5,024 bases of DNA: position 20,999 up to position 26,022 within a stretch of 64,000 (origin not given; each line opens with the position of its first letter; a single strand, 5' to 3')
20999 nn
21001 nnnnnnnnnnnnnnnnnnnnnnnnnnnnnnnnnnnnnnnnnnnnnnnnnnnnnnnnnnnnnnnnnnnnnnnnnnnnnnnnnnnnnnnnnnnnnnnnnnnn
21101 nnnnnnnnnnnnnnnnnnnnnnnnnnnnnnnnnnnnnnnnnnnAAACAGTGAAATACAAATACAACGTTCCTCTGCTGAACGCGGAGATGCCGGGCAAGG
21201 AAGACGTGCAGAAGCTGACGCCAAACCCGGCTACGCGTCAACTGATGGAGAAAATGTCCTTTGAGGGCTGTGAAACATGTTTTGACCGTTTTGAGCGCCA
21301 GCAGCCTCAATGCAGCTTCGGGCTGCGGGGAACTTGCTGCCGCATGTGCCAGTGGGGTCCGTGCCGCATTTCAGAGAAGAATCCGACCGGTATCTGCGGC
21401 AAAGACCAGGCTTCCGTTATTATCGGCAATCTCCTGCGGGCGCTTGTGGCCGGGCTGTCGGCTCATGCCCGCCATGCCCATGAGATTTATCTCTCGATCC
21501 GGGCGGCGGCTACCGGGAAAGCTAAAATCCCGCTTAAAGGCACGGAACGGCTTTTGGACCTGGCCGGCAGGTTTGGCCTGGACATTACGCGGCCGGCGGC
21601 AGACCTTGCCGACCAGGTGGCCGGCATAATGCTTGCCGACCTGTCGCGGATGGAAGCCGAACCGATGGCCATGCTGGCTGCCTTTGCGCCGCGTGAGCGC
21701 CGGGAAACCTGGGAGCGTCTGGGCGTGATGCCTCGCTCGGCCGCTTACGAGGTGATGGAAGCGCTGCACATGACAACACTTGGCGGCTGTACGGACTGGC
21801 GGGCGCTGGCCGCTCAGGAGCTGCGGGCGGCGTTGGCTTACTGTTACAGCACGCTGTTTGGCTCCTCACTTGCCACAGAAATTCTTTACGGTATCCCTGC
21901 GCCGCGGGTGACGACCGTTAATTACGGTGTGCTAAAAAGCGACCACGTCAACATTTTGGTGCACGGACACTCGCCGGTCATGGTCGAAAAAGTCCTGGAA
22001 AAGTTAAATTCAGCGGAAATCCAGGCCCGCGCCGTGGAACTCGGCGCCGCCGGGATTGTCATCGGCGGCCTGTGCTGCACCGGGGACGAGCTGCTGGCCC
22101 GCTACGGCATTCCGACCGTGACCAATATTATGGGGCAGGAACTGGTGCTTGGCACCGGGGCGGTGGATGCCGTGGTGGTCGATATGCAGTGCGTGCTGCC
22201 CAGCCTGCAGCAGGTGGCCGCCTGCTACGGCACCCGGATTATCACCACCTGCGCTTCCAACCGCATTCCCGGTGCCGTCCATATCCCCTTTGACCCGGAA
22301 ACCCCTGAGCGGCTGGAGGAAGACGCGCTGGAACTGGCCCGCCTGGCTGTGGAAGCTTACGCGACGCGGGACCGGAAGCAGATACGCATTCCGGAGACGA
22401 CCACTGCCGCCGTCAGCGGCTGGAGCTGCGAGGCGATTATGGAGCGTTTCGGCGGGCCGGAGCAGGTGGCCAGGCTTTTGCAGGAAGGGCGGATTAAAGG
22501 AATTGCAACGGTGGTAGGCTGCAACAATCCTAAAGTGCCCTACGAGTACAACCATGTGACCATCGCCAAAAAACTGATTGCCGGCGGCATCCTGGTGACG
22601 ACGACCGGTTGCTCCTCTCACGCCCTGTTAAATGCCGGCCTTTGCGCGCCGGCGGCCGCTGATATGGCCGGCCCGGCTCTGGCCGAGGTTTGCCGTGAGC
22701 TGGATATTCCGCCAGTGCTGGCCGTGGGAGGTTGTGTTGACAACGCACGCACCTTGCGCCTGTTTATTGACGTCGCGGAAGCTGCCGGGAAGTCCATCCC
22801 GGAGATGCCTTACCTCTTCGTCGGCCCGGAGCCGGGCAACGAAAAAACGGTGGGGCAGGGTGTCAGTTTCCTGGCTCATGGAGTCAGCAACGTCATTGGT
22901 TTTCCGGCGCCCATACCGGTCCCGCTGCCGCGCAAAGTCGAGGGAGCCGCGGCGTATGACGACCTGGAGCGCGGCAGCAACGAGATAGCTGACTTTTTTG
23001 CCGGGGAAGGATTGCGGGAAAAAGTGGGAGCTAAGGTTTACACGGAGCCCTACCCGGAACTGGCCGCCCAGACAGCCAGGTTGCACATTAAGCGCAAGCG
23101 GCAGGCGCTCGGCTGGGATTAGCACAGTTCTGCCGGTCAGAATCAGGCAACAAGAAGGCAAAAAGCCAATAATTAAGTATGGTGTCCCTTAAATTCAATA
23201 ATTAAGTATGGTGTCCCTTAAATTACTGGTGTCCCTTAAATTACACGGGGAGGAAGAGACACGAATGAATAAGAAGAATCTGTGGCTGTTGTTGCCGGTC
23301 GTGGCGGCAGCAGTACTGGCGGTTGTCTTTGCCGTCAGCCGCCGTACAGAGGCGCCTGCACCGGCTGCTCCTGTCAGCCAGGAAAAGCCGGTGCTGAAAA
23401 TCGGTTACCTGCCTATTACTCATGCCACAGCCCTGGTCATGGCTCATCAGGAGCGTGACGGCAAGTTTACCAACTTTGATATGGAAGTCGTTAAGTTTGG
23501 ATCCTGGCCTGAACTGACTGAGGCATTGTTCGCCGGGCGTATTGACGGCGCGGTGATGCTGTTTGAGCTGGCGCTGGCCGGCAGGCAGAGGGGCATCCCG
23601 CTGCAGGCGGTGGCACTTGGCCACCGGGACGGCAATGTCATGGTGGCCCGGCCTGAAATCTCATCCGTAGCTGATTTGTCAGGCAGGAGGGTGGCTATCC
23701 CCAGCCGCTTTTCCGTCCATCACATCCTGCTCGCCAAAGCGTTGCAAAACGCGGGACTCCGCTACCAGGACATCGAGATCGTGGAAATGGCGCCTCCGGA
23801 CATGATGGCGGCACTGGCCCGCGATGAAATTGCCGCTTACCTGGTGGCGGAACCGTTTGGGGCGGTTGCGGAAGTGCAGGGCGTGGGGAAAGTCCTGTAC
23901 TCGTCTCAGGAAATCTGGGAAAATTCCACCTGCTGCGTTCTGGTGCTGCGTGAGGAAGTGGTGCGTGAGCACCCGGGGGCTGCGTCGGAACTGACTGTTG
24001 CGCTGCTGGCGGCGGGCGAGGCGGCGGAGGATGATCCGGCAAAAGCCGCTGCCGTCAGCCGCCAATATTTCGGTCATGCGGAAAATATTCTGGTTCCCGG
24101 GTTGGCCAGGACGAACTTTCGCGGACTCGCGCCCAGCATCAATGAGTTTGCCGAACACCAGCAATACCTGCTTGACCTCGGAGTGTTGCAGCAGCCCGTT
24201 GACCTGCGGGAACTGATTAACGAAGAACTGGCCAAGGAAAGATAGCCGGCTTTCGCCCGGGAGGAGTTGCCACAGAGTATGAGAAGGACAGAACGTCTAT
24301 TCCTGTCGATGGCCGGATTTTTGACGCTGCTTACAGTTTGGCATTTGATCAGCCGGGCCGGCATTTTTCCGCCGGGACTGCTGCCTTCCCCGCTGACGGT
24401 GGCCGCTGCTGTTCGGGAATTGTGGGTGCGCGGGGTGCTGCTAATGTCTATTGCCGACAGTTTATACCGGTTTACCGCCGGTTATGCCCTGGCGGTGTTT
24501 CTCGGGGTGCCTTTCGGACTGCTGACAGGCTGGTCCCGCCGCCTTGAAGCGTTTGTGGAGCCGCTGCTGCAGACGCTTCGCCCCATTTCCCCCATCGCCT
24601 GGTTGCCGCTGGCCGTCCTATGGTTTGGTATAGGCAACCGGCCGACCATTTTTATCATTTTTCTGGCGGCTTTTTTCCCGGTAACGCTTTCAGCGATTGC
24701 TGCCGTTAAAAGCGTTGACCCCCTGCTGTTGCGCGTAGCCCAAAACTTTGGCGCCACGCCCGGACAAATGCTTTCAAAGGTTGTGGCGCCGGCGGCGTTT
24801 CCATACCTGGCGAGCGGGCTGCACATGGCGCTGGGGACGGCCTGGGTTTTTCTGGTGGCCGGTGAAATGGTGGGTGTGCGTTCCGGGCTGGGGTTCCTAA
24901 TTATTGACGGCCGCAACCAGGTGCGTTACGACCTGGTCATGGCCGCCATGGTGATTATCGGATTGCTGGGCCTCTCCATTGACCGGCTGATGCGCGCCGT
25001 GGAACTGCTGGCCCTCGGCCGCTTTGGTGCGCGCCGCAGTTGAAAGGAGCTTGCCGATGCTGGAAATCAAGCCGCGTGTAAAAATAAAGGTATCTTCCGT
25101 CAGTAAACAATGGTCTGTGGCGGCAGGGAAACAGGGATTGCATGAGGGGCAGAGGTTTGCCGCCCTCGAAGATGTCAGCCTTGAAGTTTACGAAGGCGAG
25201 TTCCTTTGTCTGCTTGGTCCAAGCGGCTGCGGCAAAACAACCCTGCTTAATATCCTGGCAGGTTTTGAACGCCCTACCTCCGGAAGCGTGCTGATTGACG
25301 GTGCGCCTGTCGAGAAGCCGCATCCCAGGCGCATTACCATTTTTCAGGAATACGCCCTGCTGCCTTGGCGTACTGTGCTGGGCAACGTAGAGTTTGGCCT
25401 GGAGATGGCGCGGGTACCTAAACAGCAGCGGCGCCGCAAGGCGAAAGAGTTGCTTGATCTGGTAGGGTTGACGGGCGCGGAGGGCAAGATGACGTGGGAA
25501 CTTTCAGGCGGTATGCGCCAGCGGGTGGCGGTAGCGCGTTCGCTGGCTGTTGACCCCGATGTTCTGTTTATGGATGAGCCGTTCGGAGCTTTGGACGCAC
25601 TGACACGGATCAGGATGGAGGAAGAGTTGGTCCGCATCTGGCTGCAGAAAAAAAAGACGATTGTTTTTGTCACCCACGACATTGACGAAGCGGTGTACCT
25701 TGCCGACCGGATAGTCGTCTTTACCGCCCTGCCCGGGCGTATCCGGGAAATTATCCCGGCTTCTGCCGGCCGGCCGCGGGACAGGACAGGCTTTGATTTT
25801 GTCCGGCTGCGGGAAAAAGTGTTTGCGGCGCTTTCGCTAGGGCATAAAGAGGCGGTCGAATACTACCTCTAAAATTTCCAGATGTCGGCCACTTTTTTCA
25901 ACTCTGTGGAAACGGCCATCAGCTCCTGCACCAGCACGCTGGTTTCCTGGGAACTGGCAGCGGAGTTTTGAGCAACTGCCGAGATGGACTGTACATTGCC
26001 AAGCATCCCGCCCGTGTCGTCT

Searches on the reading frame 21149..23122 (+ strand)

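Call 8: search_protein_families(library=pfam, proteins=[window:21149-23122:+], max_evalue=0.000001)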
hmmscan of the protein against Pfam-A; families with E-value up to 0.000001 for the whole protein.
window:21149-23122:+ (657 aa): 1 family
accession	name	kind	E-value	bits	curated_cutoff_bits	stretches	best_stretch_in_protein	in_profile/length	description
PF03063.25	Prismane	-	4.7e-123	412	27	1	62-589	1-484/513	Prismane/CO dehydrogenase family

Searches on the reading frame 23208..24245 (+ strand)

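Call 8: search_protein_families(library=pfam, proteins=[window:23208-24245:+], max_evalue=0.000001)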
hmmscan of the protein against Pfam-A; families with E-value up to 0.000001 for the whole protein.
window:23208-24245:+ (345 aa): 2 families
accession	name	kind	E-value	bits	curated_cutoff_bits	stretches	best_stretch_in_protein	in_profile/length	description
PF13379.11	NMT1_2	-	3.7e-40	138.8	24.7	1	58-283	3-247/252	NMT1-like family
PF09084.16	NMT1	-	1.1e-13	52.1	20.5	1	103-280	34-216/216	NMT1/THI5 like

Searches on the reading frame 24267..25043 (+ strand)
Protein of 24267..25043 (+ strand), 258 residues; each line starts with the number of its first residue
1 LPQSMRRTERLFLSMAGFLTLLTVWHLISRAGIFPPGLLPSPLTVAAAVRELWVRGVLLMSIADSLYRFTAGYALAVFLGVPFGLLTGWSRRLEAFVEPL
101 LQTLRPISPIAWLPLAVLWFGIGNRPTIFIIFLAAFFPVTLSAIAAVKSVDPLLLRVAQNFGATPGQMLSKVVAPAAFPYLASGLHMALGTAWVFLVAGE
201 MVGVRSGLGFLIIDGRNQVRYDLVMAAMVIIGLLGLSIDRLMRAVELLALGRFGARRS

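Call 8: search_protein_families(library=pfam, proteins=[window:24267-25043:+], max_evalue=0.000001)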
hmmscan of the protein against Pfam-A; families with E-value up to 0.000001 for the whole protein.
window:24267-25043:+ (258 aa): 1 family
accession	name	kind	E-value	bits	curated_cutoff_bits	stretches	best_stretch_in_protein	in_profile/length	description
PF00528.27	BPD_transp_1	-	6.6e-24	85.1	26.4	1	80-246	1-179/184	Binding-protein-dependent transport system inner membrane component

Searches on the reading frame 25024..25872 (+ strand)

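Call 8: search_protein_families(library=pfam, proteins=[window:25024-25872:+], max_evalue=0.000001)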
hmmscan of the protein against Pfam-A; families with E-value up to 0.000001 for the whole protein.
window:25024-25872:+ (282 aa): 1 family
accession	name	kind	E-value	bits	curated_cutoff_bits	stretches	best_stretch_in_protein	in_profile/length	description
PF00005.33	ABC_tran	-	9.7e-32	110.9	25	1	48-187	1-136/137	ABC transporter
